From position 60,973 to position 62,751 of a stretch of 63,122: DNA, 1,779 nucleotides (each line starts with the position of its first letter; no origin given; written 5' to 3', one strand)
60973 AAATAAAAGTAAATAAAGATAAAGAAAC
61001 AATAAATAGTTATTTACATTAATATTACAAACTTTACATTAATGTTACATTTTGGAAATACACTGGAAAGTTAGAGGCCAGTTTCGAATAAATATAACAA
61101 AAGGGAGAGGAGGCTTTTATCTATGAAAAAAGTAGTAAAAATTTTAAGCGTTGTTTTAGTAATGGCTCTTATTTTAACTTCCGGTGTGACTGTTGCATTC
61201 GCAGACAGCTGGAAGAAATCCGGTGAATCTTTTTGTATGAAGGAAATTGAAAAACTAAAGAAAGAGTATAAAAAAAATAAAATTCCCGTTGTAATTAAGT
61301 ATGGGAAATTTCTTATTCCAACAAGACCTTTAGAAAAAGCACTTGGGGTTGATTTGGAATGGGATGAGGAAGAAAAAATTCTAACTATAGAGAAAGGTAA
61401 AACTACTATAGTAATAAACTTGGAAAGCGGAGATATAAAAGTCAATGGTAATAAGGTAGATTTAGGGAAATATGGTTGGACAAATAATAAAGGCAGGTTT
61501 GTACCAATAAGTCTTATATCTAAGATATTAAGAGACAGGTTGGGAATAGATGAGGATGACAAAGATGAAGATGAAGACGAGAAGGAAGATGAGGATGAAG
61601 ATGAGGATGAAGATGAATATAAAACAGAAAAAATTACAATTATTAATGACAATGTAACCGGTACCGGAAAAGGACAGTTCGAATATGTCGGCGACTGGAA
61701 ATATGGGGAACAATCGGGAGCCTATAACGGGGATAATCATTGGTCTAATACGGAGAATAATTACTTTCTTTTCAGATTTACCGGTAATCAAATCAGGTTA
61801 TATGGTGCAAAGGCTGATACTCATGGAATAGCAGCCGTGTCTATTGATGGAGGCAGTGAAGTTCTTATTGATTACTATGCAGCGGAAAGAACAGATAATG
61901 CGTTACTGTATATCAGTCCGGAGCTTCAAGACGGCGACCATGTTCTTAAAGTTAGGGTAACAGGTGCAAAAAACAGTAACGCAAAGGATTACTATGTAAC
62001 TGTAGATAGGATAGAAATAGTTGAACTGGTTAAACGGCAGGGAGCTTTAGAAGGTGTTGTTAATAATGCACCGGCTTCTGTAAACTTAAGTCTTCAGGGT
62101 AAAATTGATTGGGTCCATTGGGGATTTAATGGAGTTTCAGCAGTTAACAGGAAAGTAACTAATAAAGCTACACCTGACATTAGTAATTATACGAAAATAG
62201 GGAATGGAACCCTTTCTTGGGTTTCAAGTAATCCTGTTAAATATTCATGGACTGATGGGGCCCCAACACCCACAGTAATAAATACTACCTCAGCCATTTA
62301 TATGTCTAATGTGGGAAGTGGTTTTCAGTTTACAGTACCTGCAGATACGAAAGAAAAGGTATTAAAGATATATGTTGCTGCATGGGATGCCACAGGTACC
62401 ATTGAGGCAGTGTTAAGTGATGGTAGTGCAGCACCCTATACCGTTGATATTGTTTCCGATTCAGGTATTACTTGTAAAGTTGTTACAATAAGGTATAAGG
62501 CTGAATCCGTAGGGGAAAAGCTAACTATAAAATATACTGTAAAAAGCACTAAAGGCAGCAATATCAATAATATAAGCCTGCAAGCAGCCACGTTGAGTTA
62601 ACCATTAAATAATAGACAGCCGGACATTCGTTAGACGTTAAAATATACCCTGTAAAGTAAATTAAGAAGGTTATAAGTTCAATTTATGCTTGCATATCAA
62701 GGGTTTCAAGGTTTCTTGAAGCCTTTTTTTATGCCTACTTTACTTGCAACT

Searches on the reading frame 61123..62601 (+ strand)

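Call 67: search_protein_families(library=pfam, proteins=[window:61123-62601:+], max_evalue=0.0001)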
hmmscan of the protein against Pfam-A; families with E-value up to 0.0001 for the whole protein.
window:61123-62601:+ (492 aa): 1 family
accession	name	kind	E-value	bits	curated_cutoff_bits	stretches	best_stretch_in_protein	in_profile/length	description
PF07833.16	Cu_amine_oxidN1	-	1.3e-14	54.4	24.2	1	50-146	7-103/108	Copper amine oxidase N-terminal domain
